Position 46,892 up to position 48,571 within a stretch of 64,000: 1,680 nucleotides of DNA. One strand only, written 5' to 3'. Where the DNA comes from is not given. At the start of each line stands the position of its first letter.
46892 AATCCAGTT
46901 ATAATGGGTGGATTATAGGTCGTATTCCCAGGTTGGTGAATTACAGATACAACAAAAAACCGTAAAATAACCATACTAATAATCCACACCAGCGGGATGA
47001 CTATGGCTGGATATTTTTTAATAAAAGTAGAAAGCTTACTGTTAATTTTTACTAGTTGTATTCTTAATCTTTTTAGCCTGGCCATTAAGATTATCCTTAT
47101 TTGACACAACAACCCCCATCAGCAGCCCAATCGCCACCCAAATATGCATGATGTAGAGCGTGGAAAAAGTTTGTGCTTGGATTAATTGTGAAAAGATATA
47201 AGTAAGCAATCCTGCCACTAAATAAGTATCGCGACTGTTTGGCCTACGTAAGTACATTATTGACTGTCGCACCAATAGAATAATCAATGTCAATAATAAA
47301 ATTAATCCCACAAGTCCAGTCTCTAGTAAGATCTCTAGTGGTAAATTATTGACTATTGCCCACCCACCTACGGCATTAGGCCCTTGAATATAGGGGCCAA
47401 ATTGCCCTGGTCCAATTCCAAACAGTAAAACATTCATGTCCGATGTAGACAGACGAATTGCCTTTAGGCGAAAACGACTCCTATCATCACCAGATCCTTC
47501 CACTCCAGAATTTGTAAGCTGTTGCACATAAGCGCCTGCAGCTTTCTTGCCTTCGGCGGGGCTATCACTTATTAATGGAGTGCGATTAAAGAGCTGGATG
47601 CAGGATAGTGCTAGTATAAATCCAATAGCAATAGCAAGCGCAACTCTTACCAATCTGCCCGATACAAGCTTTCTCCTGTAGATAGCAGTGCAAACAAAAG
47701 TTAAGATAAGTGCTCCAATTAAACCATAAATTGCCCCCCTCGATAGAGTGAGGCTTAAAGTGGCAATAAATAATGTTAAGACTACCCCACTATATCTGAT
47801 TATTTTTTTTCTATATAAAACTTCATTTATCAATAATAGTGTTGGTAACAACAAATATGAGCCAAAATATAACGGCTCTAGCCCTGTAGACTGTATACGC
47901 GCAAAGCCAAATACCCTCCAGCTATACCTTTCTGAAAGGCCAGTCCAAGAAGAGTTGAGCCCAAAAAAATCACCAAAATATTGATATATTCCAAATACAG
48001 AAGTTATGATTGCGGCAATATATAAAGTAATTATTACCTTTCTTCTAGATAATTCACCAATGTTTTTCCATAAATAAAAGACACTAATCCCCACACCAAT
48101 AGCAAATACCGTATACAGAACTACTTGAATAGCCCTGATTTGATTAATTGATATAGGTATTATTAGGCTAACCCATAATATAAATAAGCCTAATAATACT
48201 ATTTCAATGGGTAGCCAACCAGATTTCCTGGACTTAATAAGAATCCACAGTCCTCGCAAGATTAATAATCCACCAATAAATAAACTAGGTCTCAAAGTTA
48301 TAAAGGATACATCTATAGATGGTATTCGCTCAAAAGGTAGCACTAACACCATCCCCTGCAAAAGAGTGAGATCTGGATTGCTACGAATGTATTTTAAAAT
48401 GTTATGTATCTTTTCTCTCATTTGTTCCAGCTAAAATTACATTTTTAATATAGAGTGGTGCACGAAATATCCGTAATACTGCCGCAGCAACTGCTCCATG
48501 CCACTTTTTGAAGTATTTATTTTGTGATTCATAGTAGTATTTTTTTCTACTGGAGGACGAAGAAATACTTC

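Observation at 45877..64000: Fucosylated, methyl-capped, ABC-exported surface glycan locus with ligase-type transferases next to a tandem-repeat surface protein: candidate protein O-glycosylation system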

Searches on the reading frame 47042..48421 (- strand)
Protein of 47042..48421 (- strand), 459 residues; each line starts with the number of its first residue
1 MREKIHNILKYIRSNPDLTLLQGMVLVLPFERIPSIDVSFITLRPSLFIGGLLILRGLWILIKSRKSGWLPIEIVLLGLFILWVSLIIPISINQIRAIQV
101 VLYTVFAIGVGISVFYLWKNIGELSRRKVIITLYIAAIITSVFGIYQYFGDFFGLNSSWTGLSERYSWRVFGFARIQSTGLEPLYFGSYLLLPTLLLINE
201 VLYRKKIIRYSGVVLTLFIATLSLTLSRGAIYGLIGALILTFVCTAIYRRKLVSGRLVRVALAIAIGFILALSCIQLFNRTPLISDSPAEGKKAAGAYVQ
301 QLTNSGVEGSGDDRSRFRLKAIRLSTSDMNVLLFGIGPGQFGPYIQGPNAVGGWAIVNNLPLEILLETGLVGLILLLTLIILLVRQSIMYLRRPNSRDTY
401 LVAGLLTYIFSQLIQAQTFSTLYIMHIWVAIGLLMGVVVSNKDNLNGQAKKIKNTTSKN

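Call 4: search_protein_families(library=pfam, proteins=[window:47042-48421:-], max_evalue=0.01)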
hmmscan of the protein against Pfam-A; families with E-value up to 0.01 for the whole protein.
window:47042-48421:- (459 aa): 1 family
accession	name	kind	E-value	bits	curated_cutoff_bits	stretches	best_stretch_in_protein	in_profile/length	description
PF04932.20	Wzy_C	-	4.1e-10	40.1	31.7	1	215-377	3-149/149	O-Antigen ligase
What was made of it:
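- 47042..48421 (-): Wzy_C / O-antigen-ligase-family membrane protein with a WaaL-like fold. Carries the motif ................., with Asn358 at the position of E. coli WaaL His338. PF04932 at 40 bits (call 4).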

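Call 10: search_protein_families(library=ncbifam, proteins=[window:47042-48421:-], max_evalue=0.01)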
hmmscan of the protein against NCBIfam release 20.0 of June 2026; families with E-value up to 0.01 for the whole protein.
window:47042-48421:- (459 aa): 1 family
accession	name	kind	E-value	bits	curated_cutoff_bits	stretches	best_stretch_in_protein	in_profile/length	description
TIGR00947.1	2A73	equivalog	2.4e-08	33.4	366.4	2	332-425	307-406/425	IctB family putative bicarbonate transporter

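Call 12: find_homologous_proteins(query=window:47042-48421:-)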
Query window:47042-48421:- (459 aa): 241 proteins with E <= 0.001 among 8000 candidates; the best 120 are listed.
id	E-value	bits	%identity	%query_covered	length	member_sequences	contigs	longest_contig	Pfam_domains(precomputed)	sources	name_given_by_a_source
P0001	1.1e-288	976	100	100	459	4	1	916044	PF04932.21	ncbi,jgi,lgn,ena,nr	ncbi:O-antigen ligase family protein [bacterium]|nr:MAG: O-antigen ligase family protein [bacterium]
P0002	1.7e-200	685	67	98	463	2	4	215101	PF04932.21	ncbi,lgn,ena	-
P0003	1.2e-197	676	66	98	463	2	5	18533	PF04932.21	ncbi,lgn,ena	-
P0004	2.2e-182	625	63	97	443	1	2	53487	PF04932.21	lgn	-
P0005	2.6e-134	467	50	98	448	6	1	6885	PF04932.21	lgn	-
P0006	1.8e-131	458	53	96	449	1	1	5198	PF04932.21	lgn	-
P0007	7.2e-131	456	52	98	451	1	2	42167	PF04932.21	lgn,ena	-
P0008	1.4e-126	441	51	95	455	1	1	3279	PF04932.21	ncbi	-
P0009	9.0e-96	340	44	94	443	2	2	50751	PF04932.21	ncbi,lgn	-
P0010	3.1e-94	335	42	94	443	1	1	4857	PF04932.21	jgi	-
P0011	4.2e-92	328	43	95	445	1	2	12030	PF04932.21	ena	-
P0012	5.5e-92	327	42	99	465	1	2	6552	PF04932.21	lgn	-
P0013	1.2e-91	326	41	98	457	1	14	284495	PF04932.21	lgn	-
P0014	1.3e-90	323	42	96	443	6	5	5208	PF04932.21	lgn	-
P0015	7.5e-90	320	42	98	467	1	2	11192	PF04932.21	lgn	-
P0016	7.7e-90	320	41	96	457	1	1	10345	PF04932.21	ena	-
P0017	1.0e-89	320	41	97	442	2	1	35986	PF04932.21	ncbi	-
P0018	2.4e-89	319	41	97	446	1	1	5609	PF04932.21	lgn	-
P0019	4.6e-89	318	41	94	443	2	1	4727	PF04932.21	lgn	-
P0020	7.8e-89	317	41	97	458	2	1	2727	PF04932.21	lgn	-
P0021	1.3e-88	316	43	94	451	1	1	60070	PF04932.21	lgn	-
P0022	1.6e-88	316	42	96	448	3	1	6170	PF04932.21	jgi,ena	jgi:O-antigen ligase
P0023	1.8e-87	312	41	96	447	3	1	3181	PF04932.21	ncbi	-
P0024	2.7e-87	312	40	97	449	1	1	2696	PF04932.21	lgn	-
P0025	3.5e-87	312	41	97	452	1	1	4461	PF04932.21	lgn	-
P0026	3.5e-87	312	40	95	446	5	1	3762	PF04932.21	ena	-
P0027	4.2e-87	311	42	95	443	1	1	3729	PF04932.21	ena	-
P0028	4.4e-87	311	41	97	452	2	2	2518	PF04932.21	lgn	-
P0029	4.4e-87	311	42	96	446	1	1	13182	PF04932.21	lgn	-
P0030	5.6e-87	311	39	96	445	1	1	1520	PF04932.21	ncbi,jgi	jgi:O-antigen ligase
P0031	6.0e-87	311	40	98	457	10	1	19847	PF04932.21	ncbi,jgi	jgi:O-antigen ligase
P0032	8.6e-87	310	41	96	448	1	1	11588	PF04932.21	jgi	-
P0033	8.2e-86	307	39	98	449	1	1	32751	PF04932.21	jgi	-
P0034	8.9e-86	307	40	98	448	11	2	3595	PF04932.21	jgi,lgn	jgi:O-antigen ligase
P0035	1.2e-85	306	40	93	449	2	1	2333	PF04932.21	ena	-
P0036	3.5e-85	305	42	90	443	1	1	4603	PF04932.21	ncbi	-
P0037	4.2e-85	305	40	96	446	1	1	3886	PF04932.21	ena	-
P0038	4.4e-85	305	40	95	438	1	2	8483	PF04932.21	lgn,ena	-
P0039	4.9e-85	304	41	93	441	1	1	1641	PF04932.21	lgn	-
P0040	5.4e-85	304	40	96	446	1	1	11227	PF04932.21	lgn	-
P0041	7.4e-85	304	41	96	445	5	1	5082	PF04932.21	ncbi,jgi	jgi:O-antigen ligase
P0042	7.8e-85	304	41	92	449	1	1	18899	PF04932.21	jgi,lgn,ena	-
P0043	5.0e-84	301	39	97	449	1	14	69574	PF04932.21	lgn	-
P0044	6.2e-84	301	39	91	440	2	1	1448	PF04932.21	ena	-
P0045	6.8e-84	301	41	96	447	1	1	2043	PF04932.21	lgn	-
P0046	2.0e-83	299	42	90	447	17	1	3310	PF04932.21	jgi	-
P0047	4.1e-83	298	40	95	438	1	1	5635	PF04932.21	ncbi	-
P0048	6.6e-83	297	42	91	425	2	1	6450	PF04932.21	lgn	-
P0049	7.7e-83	297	38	90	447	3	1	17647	PF04932.21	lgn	-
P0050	1.9e-82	296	40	94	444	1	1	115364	PF04932.21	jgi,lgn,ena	-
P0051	2.6e-82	296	43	90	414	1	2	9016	PF04932.21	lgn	-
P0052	5.2e-82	295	38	96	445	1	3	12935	PF04932.21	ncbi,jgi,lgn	jgi:O-antigen ligase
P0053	5.7e-82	294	39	97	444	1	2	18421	PF04932.21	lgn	-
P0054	6.0e-82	294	41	94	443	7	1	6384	PF04932.21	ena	-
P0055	1.2e-81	293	42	92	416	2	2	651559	PF04932.21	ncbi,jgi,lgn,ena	jgi:O-antigen ligase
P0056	1.3e-81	293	38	97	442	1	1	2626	PF04932.21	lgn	-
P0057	1.5e-81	293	42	90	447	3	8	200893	PF04932.21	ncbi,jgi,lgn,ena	jgi:O-antigen ligase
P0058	3.3e-81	292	41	98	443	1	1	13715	PF04932.21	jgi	jgi:O-antigen ligase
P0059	3.7e-81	292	42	88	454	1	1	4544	PF04932.21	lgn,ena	-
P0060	5.4e-81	291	39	97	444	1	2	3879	PF04932.21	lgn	-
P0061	5.6e-81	291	42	88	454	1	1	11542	PF04932.21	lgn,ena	-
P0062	6.8e-81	291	41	95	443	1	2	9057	PF04932.21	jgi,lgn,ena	jgi:hypothetical protein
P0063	6.8e-81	291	40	94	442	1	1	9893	PF04932.21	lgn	-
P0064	9.6e-81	290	39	97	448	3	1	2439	PF04932.21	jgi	jgi:hypothetical protein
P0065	1.2e-80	290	40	95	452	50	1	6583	PF04932.21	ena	-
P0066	3.0e-80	289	40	95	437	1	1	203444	PF04932.21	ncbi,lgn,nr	ncbi:O-antigen ligase family protein [Candidatus Saccharibacteria bacterium]|nr:O-antigen ligase fam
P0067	5.4e-80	288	39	95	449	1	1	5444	PF04932.21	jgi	-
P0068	7.0e-80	287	36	98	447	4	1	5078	PF04932.21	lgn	-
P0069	1.6e-79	286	40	89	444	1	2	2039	PF04932.21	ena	-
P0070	1.7e-79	286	39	99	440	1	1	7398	PF04932.21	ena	-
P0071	2.4e-79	286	38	93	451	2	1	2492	PF04932.21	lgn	-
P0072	1.5e-78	283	41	90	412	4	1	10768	PF04932.21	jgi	-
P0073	3.0e-78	282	40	96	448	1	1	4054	PF04932.21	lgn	-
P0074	2.4e-77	279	38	96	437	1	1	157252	PF04932.21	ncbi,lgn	-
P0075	9.2e-77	277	38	95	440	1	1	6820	PF04932.21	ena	-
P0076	2.1e-76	276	39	95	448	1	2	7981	PF04932.21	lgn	-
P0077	3.2e-76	275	40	94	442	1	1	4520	PF04932.21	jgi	-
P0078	5.0e-75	272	38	92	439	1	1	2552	PF04932.21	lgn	-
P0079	4.0e-74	269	39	94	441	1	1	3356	PF04932.21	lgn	-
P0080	2.9e-73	266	39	92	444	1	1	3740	PF04932.21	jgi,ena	-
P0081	3.3e-72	262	37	97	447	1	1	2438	PF04932.21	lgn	-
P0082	1.3e-71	260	37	92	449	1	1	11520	PF04932.21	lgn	-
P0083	8.3e-71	258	38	95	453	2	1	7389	PF04932.21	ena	-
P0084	9.6e-71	257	35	92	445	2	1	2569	PF04932.21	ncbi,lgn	-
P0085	4.8e-68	249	37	96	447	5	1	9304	PF04932.21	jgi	-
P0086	6.5e-66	241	42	66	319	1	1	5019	PF04932.21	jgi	jgi:O-antigen ligase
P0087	6.9e-65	238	35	95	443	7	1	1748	PF04932.21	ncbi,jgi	jgi:hypothetical protein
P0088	1.4e-61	227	35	93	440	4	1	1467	PF04932.21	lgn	-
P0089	2.1e-61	227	37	95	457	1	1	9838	PF04932.21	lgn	-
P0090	2.3e-60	223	37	75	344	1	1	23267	PF04932.21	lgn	-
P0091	3.9e-60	222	38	93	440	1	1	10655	PF04932.21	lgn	-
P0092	1.6e-58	217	35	90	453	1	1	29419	PF04932.21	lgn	-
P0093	4.0e-57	213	37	93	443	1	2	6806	PF04932.21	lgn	-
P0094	2.1e-56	210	38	93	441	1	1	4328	PF04932.21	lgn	-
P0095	2.2e-56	210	37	91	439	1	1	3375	PF04932.21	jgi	jgi:O-antigen ligase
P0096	3.3e-56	209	35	97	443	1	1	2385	PF04932.21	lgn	-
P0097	3.8e-56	209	35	92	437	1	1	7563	PF04932.21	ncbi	-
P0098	4.8e-56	209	37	90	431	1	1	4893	PF04932.21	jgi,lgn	jgi:O-antigen ligase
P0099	5.9e-56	209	40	74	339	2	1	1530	PF04932.21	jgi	jgi:O-antigen ligase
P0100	1.5e-55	207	38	97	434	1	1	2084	PF04932.21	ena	-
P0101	2.0e-55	207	37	95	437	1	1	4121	PF04932.21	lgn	-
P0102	2.1e-55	207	36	93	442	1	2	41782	PF04932.21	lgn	-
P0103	2.7e-55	206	38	90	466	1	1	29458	PF04932.21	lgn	-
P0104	4.9e-55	206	36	95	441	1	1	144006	PF04932.21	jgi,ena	-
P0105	6.4e-55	205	37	89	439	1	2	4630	PF04932.21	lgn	-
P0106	1.3e-54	204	38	93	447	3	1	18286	PF04932.21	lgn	-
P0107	3.5e-54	203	39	89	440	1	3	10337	PF04932.21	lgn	-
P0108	3.9e-54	203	36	95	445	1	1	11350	PF04932.21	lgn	-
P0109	6.2e-54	202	37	93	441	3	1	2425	PF04932.21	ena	-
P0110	3.4e-53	200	34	92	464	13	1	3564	PF04932.21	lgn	-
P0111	7.1e-53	199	34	95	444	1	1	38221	PF04932.21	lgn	-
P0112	8.6e-53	198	35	90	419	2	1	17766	PF04932.21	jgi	-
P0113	9.0e-53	198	37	92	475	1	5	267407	PF04932.21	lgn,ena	-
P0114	1.2e-52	198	38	90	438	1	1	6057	PF04932.21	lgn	-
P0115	1.6e-52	197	34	95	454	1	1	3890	PF04932.21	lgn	-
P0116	4.7e-52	196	35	89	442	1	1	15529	PF04932.21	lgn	-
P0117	5.5e-52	196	37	91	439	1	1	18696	PF04932.21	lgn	-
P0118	6.6e-52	195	36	90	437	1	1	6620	PF04932.21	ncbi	-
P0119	1.0e-51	195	37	96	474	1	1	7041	PF04932.21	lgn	-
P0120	1.7e-51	194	36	93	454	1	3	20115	PF04932.21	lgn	-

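Call 13: find_encoding_contigs(protein=P0001, flank=10000, max_places=4)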
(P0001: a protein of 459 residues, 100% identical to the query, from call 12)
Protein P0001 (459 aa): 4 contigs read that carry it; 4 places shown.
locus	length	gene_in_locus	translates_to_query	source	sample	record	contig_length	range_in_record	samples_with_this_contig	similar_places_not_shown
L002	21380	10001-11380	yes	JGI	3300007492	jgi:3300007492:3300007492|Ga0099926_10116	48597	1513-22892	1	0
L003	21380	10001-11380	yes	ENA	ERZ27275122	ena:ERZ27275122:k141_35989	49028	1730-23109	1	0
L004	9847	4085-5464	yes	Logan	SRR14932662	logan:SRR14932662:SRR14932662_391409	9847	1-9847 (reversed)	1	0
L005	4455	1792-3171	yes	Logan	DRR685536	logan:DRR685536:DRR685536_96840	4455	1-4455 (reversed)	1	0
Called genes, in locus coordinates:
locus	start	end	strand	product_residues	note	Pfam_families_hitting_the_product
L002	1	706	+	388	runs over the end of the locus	PF20706:GT4-conflict (faint), PF13439:Glyco_transf_4, PF00534:Glycos_transf_1, PF13692:Glyco_trans_1_4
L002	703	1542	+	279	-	PF01531:Glyco_transf_11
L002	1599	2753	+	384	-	PF01757:Acyl_transf_3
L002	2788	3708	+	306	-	PF00535:Glycos_transf_2, PF10111:Glyco_tranf_2_2, PF13641:Glyco_tranf_2_3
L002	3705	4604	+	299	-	PF00535:Glycos_transf_2, PF10111:Glyco_tranf_2_2 (weak), PF13641:Glyco_tranf_2_3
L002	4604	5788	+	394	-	PF20706:GT4-conflict, PF00534:Glycos_transf_1, PF13692:Glyco_trans_1_4, PF13524:Glyco_trans_1_2 (weak)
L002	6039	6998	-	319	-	PF01370:Epimerase, PF04321:RmlD_sub_bind, PF16363:GDP_Man_Dehyd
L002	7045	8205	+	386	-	PF20706:GT4-conflict (weak), PF00534:Glycos_transf_1, PF13692:Glyco_trans_1_4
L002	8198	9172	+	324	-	PF00535:Glycos_transf_2, PF10111:Glyco_tranf_2_2, PF13641:Glyco_tranf_2_3, PF13506:Glyco_transf_21 (weak), PF13632:Glyco_trans_2_3 (weak)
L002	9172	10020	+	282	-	PF00535:Glycos_transf_2, PF10111:Glyco_tranf_2_2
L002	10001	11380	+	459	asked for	PF04932:Wzy_C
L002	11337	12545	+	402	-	-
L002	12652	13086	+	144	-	PF09945:DUF2177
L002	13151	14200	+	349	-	PF00390:malic, PF03949:Malic_M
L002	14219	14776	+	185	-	PF27226:AF_1845 (weak)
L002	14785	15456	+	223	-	-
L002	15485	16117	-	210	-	PF01726:LexA_DNA_bind, PF00717:Peptidase_S24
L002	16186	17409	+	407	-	PF04519:Bactofilin (faint), PF26514:DUF8173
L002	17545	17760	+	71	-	-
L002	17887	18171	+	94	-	-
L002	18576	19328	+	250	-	PF02463:SMC_N (faint), PF13175:AAA_15 (faint), PF00005:ABC_tran, PF13304:AAA_21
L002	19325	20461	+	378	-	PF12698:ABC2_membrane_3, PF01061:ABC2_membrane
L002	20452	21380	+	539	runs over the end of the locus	PF09972:DUF2207, PF20990:DUF2207_C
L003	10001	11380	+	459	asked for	PF04932:Wzy_C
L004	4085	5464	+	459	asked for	PF04932:Wzy_C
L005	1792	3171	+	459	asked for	PF04932:Wzy_C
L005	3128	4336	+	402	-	PF04188:Mannosyl_trans2 (weak)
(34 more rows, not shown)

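Call 14: find_encoding_contigs(protein=P0002, flank=10000, max_places=4)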
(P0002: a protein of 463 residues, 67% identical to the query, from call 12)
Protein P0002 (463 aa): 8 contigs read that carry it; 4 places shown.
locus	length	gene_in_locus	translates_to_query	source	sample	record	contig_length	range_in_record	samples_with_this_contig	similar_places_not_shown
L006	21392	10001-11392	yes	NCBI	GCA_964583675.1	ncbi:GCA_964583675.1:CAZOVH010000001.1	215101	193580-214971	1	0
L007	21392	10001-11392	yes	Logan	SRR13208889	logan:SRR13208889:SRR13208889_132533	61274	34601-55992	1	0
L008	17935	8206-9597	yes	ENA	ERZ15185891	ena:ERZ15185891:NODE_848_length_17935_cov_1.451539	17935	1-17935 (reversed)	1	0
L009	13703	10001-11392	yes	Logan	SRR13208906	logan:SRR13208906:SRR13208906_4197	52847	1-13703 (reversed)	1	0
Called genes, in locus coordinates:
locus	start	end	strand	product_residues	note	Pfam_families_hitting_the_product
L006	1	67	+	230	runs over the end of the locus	PF05050:Methyltransf_21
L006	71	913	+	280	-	-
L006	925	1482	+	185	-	PF00132:Hexapep, PF14602:Hexapep_2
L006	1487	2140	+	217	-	PF05050:Methyltransf_21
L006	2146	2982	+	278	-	PF01531:Glyco_transf_11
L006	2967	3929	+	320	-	PF00535:Glycos_transf_2, PF10111:Glyco_tranf_2_2, PF13641:Glyco_tranf_2_3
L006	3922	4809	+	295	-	PF00535:Glycos_transf_2, PF13641:Glyco_tranf_2_3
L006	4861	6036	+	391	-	PF20706:GT4-conflict, PF00534:Glycos_transf_1, PF13692:Glyco_trans_1_4, PF13524:Glyco_trans_1_2 (weak)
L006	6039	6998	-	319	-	PF01370:Epimerase, PF04321:RmlD_sub_bind, PF16363:GDP_Man_Dehyd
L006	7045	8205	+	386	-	PF02350:Epimerase_2 (faint), PF20706:GT4-conflict (weak), PF00534:Glycos_transf_1, PF13692:Glyco_trans_1_4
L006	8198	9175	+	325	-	PF00535:Glycos_transf_2, PF13641:Glyco_tranf_2_3, PF13632:Glyco_trans_2_3 (weak)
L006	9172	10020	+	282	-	PF00535:Glycos_transf_2, PF10111:Glyco_tranf_2_2 (faint), PF13641:Glyco_tranf_2_3 (weak)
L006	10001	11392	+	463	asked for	PF04932:Wzy_C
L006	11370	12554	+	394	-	PF04188:Mannosyl_trans2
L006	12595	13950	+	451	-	PF01794:Ferric_reduct, PF08022:FAD_binding_8, PF00175:NAD_binding_1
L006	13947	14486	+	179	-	PF12802:MarR_2, PF01047:MarR, PF13463:HTH_27 (faint), PF13601:HTH_34 (weak), PF01022:HTH_5 (weak), PF09339:HTH_IclR (weak), PF13412:HTH_24 (weak)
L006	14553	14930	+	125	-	PF09945:DUF2177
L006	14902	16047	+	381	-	PF00390:malic, PF00208:ELFV_dehydrog (weak), PF03949:Malic_M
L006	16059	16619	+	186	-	PF27226:AF_1845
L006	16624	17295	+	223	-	-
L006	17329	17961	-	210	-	PF01726:LexA_DNA_bind, PF00717:Peptidase_S24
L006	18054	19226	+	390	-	PF26514:DUF8173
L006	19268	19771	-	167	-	-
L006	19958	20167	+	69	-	-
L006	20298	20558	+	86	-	-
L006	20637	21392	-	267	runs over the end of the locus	PF02810:SEC-C (weak)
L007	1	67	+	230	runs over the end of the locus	PF05050:Methyltransf_21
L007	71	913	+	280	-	-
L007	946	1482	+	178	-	PF00132:Hexapep, PF14602:Hexapep_2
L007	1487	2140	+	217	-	PF05050:Methyltransf_21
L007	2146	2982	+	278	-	PF01531:Glyco_transf_11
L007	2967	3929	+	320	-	PF00535:Glycos_transf_2, PF10111:Glyco_tranf_2_2, PF13641:Glyco_tranf_2_3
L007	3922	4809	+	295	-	PF00535:Glycos_transf_2, PF13641:Glyco_tranf_2_3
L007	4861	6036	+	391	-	PF20706:GT4-conflict, PF00534:Glycos_transf_1, PF13692:Glyco_trans_1_4, PF13524:Glyco_trans_1_2 (weak)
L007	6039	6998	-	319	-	PF01370:Epimerase, PF04321:RmlD_sub_bind, PF16363:GDP_Man_Dehyd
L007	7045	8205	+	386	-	PF02350:Epimerase_2 (faint), PF20706:GT4-conflict (weak), PF00534:Glycos_transf_1, PF13692:Glyco_trans_1_4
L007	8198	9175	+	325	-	PF00535:Glycos_transf_2, PF13641:Glyco_tranf_2_3, PF13632:Glyco_trans_2_3 (weak)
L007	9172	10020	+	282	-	PF00535:Glycos_transf_2, PF10111:Glyco_tranf_2_2 (faint), PF13641:Glyco_tranf_2_3 (weak)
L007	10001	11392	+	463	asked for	PF04932:Wzy_C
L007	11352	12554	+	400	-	PF04188:Mannosyl_trans2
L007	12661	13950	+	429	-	PF01794:Ferric_reduct, PF08022:FAD_binding_8, PF00175:NAD_binding_1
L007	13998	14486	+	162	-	PF25213:HVO_A0261_N (faint), PF12802:MarR_2, PF01047:MarR, PF13463:HTH_27 (faint), PF13601:HTH_34 (weak), PF01022:HTH_5 (weak), PF09339:HTH_IclR (weak), PF13412:HTH_24 (weak)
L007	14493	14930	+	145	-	PF09945:DUF2177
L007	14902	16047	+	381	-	PF00390:malic, PF00208:ELFV_dehydrog (weak), PF03949:Malic_M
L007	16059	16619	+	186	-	PF27226:AF_1845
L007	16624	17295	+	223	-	-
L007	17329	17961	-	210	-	PF01726:LexA_DNA_bind, PF00717:Peptidase_S24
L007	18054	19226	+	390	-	PF26514:DUF8173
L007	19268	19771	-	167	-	-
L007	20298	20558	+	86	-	-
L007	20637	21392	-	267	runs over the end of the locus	PF02810:SEC-C (weak)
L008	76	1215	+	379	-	PF01757:Acyl_transf_3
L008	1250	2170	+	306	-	PF00535:Glycos_transf_2, PF10111:Glyco_tranf_2_2, PF13641:Glyco_tranf_2_3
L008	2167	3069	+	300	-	PF00535:Glycos_transf_2, PF10111:Glyco_tranf_2_2 (weak), PF13641:Glyco_tranf_2_3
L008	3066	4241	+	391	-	PF20706:GT4-conflict, PF00534:Glycos_transf_1, PF13692:Glyco_trans_1_4, PF13524:Glyco_trans_1_2 (weak)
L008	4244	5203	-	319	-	PF01370:Epimerase, PF04321:RmlD_sub_bind, PF16363:GDP_Man_Dehyd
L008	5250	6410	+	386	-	PF20706:GT4-conflict (weak), PF00534:Glycos_transf_1, PF13692:Glyco_trans_1_4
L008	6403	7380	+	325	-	PF00535:Glycos_transf_2, PF13641:Glyco_tranf_2_3, PF13632:Glyco_trans_2_3 (weak)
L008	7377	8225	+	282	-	PF00535:Glycos_transf_2, PF10111:Glyco_tranf_2_2 (faint), PF13641:Glyco_tranf_2_3 (weak)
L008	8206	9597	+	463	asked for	PF04932:Wzy_C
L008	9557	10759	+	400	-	PF04188:Mannosyl_trans2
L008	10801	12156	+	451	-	PF01794:Ferric_reduct, PF08022:FAD_binding_8, PF00175:NAD_binding_1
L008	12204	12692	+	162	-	PF25213:HVO_A0261_N (faint), PF12802:MarR_2, PF01047:MarR, PF13463:HTH_27 (faint), PF13601:HTH_34 (weak), PF01022:HTH_5 (weak), PF09339:HTH_IclR (weak), PF13412:HTH_24 (weak)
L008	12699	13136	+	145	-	PF09945:DUF2177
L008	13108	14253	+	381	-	PF00390:malic, PF00208:ELFV_dehydrog (weak), PF03949:Malic_M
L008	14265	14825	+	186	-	PF27226:AF_1845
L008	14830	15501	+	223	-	-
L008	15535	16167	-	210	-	PF01726:LexA_DNA_bind, PF00717:Peptidase_S24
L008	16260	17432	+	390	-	PF26514:DUF8173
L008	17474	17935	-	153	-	?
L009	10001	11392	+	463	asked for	PF04932:Wzy_C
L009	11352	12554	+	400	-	PF04188:Mannosyl_trans2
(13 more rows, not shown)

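Call 20: search_solved_structures(query=window:47042-48421:-, max_evalue=10, show_alignments=3)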
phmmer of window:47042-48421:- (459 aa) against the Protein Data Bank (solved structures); distinct sequences matched with E-value up to 10: 2.
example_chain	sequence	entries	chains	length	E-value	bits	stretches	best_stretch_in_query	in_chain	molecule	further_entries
21ag_R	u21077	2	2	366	0.024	17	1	356-429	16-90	5-hydroxytryptamine receptor 1F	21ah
7exd_R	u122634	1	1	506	0.052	16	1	355-429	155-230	Soluble cytochrome b562,5-hydroxytryptamine receptor 1F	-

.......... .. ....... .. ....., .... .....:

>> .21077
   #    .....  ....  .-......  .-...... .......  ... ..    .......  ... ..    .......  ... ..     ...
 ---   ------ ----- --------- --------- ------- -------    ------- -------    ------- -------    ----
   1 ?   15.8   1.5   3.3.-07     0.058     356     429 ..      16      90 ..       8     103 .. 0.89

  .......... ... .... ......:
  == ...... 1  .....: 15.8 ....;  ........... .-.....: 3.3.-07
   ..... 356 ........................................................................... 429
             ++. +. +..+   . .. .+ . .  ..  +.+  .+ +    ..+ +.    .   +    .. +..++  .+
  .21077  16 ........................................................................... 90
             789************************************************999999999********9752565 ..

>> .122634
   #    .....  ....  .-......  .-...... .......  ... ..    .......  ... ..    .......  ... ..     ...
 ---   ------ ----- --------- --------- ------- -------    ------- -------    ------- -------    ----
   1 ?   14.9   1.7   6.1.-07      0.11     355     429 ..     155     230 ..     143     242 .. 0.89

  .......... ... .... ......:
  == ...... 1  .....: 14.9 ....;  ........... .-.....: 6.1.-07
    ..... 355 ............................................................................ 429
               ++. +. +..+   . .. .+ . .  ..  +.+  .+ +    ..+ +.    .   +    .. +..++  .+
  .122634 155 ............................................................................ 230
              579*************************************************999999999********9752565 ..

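Call 33: search_solved_structures(query=A1, max_evalue=10, show_alignments=4)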
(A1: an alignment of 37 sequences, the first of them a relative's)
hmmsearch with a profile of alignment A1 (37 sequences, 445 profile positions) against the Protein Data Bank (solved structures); distinct sequences matched with E-value up to 10: 0.
